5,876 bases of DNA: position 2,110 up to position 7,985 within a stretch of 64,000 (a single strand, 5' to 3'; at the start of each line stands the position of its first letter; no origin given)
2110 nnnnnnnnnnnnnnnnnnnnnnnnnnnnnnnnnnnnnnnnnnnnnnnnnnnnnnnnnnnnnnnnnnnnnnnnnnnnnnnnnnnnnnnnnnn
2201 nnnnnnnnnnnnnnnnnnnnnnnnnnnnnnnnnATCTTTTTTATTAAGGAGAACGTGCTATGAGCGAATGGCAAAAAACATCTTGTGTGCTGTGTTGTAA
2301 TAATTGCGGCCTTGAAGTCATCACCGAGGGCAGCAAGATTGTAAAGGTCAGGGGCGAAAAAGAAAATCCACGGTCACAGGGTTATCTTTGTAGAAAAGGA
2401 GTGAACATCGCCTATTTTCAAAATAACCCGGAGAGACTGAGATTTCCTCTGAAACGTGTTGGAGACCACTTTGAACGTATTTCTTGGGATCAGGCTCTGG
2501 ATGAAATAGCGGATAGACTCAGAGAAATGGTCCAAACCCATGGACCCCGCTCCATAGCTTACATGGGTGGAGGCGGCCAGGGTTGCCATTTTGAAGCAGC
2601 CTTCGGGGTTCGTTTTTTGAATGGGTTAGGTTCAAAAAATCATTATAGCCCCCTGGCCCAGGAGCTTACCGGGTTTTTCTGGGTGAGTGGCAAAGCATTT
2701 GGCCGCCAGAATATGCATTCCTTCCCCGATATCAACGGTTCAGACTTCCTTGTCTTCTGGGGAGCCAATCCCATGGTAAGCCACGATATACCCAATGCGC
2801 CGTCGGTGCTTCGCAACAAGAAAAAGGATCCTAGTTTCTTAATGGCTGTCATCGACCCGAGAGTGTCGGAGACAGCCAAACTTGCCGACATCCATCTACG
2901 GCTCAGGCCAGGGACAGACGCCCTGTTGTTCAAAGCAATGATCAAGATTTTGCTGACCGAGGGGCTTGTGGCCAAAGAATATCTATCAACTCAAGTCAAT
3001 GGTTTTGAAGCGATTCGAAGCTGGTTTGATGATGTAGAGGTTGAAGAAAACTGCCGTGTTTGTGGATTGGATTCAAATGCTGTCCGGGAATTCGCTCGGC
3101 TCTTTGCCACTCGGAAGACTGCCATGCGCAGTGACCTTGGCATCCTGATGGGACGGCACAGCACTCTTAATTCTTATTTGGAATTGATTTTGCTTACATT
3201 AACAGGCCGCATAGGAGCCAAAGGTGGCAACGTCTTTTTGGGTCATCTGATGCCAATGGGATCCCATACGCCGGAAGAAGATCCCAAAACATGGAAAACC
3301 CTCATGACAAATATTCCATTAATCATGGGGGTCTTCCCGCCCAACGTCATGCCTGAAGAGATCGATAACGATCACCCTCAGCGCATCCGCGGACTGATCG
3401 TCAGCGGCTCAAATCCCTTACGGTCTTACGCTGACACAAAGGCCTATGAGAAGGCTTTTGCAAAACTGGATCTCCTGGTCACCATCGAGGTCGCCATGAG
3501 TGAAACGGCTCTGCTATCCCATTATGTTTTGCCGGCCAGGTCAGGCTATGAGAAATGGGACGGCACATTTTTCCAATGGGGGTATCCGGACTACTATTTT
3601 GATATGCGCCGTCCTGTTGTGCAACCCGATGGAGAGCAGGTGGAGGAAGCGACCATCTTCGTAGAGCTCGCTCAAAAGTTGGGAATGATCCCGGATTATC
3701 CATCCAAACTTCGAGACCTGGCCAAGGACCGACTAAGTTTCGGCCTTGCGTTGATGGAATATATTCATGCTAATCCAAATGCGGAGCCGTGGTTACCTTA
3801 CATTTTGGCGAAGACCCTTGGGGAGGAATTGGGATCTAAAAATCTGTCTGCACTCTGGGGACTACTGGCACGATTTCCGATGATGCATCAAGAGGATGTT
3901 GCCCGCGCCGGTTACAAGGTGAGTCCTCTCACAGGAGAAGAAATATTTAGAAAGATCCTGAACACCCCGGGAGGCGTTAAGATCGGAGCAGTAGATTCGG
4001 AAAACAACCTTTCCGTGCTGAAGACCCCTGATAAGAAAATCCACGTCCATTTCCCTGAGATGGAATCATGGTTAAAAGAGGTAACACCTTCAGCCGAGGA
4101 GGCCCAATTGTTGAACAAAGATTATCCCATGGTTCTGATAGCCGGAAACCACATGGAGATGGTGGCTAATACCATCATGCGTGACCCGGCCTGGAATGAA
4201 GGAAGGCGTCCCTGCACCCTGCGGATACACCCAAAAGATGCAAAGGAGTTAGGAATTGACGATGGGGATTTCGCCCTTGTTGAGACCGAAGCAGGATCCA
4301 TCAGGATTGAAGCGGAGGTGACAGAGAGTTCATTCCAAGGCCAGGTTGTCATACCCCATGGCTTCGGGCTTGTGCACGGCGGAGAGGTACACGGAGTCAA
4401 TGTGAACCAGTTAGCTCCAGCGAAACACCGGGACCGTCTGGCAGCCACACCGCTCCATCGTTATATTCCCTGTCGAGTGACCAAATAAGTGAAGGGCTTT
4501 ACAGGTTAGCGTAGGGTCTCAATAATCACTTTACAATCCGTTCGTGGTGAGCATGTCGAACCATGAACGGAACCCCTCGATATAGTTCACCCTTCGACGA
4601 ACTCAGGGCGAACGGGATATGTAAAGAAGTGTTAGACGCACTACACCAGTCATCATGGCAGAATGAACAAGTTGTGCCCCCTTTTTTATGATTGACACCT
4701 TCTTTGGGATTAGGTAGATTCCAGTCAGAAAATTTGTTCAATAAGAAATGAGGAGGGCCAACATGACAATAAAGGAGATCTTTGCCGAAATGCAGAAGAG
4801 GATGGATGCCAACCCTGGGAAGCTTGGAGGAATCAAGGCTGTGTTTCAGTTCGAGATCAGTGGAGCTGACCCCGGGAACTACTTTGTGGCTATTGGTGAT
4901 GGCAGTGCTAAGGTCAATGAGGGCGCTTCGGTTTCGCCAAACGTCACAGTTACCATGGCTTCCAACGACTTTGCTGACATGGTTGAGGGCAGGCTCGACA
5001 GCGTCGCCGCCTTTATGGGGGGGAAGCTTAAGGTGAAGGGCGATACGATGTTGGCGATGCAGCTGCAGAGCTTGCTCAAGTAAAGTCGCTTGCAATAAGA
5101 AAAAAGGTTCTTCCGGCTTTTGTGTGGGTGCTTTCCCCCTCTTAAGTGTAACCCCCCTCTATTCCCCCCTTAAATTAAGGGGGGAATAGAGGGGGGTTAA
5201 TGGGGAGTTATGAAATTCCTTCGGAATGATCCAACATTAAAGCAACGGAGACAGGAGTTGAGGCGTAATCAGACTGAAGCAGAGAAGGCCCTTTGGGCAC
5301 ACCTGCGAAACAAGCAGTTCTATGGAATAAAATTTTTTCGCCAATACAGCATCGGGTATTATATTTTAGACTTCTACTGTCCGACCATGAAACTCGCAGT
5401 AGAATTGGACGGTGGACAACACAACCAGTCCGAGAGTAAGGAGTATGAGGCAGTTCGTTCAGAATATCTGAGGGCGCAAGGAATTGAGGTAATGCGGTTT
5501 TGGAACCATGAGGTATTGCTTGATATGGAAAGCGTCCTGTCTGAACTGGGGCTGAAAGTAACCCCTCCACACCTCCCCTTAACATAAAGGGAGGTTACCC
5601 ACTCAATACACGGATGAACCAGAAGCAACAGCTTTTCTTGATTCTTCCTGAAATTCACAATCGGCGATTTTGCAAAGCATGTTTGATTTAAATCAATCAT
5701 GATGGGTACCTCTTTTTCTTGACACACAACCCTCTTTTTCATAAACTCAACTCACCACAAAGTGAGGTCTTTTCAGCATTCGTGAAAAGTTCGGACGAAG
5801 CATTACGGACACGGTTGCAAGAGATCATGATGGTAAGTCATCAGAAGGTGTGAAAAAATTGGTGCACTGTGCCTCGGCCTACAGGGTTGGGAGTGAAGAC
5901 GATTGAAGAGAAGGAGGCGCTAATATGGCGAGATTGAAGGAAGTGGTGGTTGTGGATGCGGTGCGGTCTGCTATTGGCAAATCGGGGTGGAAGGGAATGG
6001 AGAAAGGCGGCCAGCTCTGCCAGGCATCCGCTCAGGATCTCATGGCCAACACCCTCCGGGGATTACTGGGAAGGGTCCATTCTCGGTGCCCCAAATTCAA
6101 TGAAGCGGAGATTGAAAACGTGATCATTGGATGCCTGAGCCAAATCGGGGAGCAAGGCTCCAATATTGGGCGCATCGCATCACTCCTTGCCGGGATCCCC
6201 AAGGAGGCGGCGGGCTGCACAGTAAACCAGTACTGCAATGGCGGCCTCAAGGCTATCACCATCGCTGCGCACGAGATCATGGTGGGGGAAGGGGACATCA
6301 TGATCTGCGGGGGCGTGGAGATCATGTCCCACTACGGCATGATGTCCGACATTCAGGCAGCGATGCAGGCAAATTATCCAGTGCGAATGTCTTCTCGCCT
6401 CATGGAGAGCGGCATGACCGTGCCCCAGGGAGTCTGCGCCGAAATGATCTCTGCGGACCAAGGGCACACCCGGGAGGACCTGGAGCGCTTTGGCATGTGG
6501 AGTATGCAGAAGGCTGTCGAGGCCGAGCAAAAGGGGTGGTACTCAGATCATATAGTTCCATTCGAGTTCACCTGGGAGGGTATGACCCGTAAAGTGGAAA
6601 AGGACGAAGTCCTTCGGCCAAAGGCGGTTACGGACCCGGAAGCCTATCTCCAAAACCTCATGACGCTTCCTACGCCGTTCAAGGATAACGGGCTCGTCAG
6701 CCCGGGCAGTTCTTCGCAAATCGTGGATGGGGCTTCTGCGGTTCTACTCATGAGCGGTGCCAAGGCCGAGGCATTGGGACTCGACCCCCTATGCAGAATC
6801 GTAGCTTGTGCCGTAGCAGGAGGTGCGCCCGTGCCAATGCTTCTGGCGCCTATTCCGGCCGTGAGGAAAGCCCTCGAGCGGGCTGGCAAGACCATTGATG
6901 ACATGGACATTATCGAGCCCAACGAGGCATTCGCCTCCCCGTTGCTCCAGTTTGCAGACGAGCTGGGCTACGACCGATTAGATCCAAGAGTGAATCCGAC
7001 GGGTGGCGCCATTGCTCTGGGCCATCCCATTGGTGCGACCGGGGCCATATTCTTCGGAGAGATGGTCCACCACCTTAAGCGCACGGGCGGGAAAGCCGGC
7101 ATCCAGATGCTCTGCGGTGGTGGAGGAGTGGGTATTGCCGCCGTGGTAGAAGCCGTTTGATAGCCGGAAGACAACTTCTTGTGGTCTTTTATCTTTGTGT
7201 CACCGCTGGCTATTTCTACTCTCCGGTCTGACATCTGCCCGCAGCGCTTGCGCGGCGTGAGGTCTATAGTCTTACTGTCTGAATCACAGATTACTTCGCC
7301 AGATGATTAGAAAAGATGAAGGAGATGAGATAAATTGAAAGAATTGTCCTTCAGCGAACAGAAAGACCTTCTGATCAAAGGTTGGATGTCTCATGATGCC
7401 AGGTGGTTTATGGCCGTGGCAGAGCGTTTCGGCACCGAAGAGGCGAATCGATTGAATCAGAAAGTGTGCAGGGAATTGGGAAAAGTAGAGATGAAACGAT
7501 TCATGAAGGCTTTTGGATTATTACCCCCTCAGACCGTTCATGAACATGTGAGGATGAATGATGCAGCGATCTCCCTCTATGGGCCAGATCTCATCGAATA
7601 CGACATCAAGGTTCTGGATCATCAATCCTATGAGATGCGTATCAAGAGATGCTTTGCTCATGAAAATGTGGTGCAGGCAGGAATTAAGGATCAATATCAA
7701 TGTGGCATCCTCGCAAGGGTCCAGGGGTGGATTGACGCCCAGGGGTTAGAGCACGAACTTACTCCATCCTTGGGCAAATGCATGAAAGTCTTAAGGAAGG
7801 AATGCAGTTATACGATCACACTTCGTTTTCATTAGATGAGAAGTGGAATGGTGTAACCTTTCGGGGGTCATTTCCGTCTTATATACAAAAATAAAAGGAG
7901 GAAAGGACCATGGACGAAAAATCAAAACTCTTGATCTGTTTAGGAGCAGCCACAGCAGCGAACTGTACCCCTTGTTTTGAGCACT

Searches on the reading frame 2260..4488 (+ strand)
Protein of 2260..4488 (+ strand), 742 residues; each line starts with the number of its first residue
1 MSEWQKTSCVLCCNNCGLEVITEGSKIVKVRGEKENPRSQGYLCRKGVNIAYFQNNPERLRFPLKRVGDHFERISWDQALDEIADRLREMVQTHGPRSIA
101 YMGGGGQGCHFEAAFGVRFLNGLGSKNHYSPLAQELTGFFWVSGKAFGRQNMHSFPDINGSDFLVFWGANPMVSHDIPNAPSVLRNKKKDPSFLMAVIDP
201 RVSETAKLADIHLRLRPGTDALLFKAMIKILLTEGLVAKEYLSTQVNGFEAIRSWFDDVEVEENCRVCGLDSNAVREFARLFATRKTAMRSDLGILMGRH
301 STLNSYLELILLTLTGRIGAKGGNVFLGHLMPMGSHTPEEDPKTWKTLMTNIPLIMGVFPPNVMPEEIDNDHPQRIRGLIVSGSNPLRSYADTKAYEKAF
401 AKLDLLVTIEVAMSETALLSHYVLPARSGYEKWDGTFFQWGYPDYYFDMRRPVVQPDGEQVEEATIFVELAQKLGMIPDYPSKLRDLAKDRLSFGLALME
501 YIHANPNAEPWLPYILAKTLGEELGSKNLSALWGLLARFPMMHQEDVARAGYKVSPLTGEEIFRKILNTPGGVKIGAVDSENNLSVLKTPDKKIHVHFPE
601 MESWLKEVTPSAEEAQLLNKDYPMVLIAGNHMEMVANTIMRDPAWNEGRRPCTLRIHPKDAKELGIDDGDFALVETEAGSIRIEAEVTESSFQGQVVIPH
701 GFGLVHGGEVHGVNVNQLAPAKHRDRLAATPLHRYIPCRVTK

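Call 56: search_protein_families(library=pfam, proteins=[window:2260-4488:+], max_evalue=0.00001)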
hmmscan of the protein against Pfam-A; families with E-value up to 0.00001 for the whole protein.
window:2260-4488:+ (742 aa): 3 families
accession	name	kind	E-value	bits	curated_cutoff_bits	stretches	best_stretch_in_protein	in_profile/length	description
PF00384.28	Molybdopterin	-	2.1e-39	136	24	1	59-472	1-352/353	Molybdopterin oxidoreductase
PF01568.27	Molydop_binding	-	5.5e-17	62.2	26.8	1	625-734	2-107/110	Molydopterin dinucleotide binding domain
PF04879.21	Molybdop_Fe4S4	-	8.8e-12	45.3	22.7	1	3-56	2-55/55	Molybdopterin oxidoreductase Fe4S4 domain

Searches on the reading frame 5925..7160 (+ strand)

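Call 56: search_protein_families(library=pfam, proteins=[window:5925-7160:+], max_evalue=0.00001)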
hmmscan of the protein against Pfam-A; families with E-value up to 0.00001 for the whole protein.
window:5925-7160:+ (411 aa): 2 families
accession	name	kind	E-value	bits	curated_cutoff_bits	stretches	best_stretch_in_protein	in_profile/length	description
PF00108.29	Thiolase_N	-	3.9e-48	164.5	26.4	1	7-277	1-258/260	Thiolase, N-terminal domain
PF02803.24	Thiolase_C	-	1.5e-35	121.9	27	1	287-409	2-122/123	Thiolase, C-terminal domain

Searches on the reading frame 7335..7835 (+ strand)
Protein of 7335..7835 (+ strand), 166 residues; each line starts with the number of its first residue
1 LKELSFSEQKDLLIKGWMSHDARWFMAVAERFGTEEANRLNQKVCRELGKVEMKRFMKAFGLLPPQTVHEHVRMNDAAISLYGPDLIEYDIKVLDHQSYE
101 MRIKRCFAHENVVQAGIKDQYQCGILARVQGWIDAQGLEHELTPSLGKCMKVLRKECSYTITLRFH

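Call 56: search_protein_families(library=pfam, proteins=[window:7335-7835:+], max_evalue=0.00001)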
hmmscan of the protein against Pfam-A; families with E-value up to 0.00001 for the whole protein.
window:7335-7835:+ (166 aa): 1 family
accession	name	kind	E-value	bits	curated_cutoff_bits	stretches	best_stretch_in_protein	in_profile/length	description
PF19620.4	DUF6125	-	3.5e-07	30.8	27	1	14-72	16-74/164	Family of unknown function (DUF6125)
